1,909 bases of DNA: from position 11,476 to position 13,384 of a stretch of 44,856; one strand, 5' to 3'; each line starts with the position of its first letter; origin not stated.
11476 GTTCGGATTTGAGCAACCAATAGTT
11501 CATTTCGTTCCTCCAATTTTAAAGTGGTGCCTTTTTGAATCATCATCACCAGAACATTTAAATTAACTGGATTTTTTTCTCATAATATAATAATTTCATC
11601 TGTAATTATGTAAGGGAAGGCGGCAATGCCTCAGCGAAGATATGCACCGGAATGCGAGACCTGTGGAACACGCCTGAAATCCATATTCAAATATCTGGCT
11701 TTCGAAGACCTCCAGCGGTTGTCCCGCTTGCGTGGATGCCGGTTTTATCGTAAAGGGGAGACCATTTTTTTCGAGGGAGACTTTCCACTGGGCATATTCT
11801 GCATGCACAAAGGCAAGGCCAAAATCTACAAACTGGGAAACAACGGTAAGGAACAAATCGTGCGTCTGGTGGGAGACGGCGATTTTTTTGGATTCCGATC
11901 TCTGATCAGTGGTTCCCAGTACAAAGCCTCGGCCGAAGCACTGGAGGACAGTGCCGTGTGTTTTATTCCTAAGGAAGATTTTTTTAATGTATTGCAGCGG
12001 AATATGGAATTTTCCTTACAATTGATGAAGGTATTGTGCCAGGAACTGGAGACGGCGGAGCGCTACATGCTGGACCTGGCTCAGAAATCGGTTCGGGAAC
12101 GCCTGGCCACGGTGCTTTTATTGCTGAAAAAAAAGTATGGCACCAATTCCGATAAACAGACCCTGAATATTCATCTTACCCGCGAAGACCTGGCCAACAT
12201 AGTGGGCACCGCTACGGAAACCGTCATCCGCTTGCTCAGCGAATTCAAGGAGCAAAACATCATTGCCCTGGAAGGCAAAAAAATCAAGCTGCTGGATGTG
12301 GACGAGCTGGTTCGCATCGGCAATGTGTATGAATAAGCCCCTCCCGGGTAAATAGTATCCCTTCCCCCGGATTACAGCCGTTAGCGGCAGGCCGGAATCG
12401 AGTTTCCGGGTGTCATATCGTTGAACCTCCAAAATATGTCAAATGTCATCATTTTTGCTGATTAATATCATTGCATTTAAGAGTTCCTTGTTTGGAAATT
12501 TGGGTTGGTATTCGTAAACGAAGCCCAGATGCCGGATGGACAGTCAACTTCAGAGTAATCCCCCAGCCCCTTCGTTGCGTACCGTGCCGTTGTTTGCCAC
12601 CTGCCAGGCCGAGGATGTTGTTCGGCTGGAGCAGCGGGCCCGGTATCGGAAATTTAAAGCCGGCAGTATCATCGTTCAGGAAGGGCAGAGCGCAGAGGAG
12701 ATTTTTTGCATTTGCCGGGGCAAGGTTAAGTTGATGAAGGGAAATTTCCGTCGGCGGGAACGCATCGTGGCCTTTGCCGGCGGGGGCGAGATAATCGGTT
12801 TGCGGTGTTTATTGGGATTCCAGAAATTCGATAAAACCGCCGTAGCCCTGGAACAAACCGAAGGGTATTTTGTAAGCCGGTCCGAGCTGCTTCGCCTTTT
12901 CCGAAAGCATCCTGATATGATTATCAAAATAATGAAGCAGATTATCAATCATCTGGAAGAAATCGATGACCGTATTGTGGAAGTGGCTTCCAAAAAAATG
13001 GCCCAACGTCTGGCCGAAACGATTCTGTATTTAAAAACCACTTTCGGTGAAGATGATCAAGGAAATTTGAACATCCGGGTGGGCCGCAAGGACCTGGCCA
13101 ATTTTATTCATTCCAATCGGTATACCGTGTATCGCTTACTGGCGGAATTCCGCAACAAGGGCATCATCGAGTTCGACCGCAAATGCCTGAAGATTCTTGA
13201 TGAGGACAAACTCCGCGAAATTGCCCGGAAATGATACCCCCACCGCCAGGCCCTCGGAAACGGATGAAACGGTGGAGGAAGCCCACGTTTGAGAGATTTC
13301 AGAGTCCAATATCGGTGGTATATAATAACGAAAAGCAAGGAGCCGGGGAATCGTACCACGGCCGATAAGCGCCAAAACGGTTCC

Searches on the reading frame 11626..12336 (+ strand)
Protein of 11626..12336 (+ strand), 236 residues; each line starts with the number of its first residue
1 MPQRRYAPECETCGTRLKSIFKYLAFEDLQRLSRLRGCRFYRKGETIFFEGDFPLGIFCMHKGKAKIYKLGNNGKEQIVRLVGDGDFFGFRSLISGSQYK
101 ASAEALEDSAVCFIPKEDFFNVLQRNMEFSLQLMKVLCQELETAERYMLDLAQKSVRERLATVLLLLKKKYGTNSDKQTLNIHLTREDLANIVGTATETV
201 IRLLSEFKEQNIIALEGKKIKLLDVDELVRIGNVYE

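Call 5: search_protein_families(library=pfam, proteins=[window:11626-12336:+], max_evalue=0.01)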
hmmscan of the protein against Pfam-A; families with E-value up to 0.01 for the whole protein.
window:11626-12336:+ (236 aa): 3 families
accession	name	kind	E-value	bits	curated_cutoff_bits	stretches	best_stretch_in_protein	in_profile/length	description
PF00027.35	cNMP_binding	-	2.6e-25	88.6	27.5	1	39-126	2-89/89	Cyclic nucleotide-binding domain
PF13545.12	HTH_Crp_2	-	4.1e-18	65.5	27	1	158-230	1-69/70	Crp-like helix-turn-helix domain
PF00325.26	Crp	-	7.3e-07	29.3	21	1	183-213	2-32/32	Bacterial regulatory proteins, crp family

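Call 6: search_protein_families(library=ncbifam, proteins=[window:11626-12336:+], max_evalue=0.01)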
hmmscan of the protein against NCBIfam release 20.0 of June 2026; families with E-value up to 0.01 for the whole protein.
window:11626-12336:+ (236 aa): 13 families
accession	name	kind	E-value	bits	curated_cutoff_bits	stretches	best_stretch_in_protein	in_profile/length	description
NF008365.0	PRK11161.1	subfamily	4.9e-31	107.9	228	1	9-232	19-243/250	fumarate/nitrate reduction transcriptional regulator Fnr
NF045989.1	TransRegFnrLRhodb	equivalog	5.1e-29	101.2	300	1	7-229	7-232/245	transcriptional regulator FnrL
NF050806.1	TransRegFixKCaul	equivalog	4.4e-23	81.7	300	1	38-230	25-212/215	transcriptional regulator FixK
NF008732.0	PRK11753.1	equivalog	3.4e-22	78.9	266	1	39-223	26-211/214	cAMP-activated global transcriptional regulator CRP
TIGR03697.1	NtcA_cyano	equivalog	5.5e-21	75.2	244.95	1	44-225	1-185/193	global nitrogen regulator NtcA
NF052518.1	TransRegLdrP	equivalog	3.5e-17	63.1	300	1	39-230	3-186/195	transcriptional regulator LdrP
NF010499.0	PRK13918.1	equivalog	1.2e-15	57.6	274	1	40-231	16-200/205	CRP/FNR family transcriptional regulator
NF053664.1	TransRegPtrACyano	equivalog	8.1e-15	54.7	300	1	58-219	31-186/196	Crp/Fnr family transcriptional regulator PtrA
NF006901.0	PRK09392.1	equivalog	3.8e-12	46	211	1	50-231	44-220/236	transcriptional activator FtrB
NF007707.0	PRK10402.1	subfamily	1.4e-10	41.2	180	1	40-178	35-172/226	transcriptional regulator YeiL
NF041163.2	encap_f2b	equivalog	1.1e-07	31.4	400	1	25-140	81-200/450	family 2B encapsulin nanocompartment shell protein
NF050815.1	TransActFtrBCaul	equivalog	3e-05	23.4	300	1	30-230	26-221/251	transcriptional activator FtrB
TIGR03896.1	cyc_nuc_ocin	subfamily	0.0022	17.4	161.05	1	50-148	175-273/317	bacteriocin-type transport-associated protein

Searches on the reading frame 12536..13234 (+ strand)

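Call 5: search_protein_families(library=pfam, proteins=[window:12536-13234:+], max_evalue=0.01)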
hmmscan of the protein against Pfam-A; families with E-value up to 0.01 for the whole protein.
window:12536-13234:+ (232 aa): 3 families
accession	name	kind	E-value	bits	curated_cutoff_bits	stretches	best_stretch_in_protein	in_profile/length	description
PF00027.35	cNMP_binding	-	1.8e-16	60.3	27.5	1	38-125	2-89/89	Cyclic nucleotide-binding domain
PF13545.12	HTH_Crp_2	-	9.3e-15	54.8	27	1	157-229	1-70/70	Crp-like helix-turn-helix domain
PF00325.26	Crp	-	0.00021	21.4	21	1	180-211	1-32/32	Bacterial regulatory proteins, crp family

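Call 6: search_protein_families(library=ncbifam, proteins=[window:12536-13234:+], max_evalue=0.01)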
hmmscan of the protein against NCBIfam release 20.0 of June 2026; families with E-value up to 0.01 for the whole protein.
window:12536-13234:+ (232 aa): 14 families
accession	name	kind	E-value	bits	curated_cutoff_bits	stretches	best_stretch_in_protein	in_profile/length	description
NF008732.0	PRK11753.1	equivalog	2.7e-16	59.7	266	1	26-220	14-210/214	cAMP-activated global transcriptional regulator CRP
NF008365.0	PRK11161.1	subfamily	7.8e-14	51.5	228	1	35-230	47-243/250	fumarate/nitrate reduction transcriptional regulator Fnr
TIGR03697.1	NtcA_cyano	equivalog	2.5e-13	50.2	244.95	1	44-224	2-186/193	global nitrogen regulator NtcA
NF050806.1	TransRegFixKCaul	equivalog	2.4e-12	46.6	300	1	31-225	19-209/215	transcriptional regulator FixK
NF053664.1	TransRegPtrACyano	equivalog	3.2e-11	42.9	300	1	53-216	27-185/196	Crp/Fnr family transcriptional regulator PtrA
NF045989.1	TransRegFnrLRhodb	equivalog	2.3e-10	40.2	300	1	14-226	15-231/245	transcriptional regulator FnrL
NF006901.0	PRK09392.1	equivalog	3.1e-10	39.8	211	1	13-231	8-222/236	transcriptional activator FtrB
NF041163.2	encap_f2b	equivalog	5.6e-09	35.6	400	1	11-151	70-211/450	family 2B encapsulin nanocompartment shell protein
NF010499.0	PRK13918.1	equivalog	7e-09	35.5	274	1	39-231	16-202/205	CRP/FNR family transcriptional regulator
NF058543.1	ActPatMycb56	equivalog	5.7e-07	28.7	460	1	19-135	3-117/317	acetyltransferase Pat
NF007707.0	PRK10402.1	subfamily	1.4e-06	28.1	180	1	31-231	27-219/226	transcriptional regulator YeiL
NF050815.1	TransActFtrBCaul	equivalog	1.5e-05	24.4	300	1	12-79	9-75/251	transcriptional activator FtrB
TIGR03896.1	cyc_nuc_ocin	subfamily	4.3e-05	23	161.05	1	14-130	139-256/317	bacteriocin-type transport-associated protein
NF052518.1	TransRegLdrP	equivalog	0.00023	21.2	300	1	131-227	88-185/195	transcriptional regulator LdrP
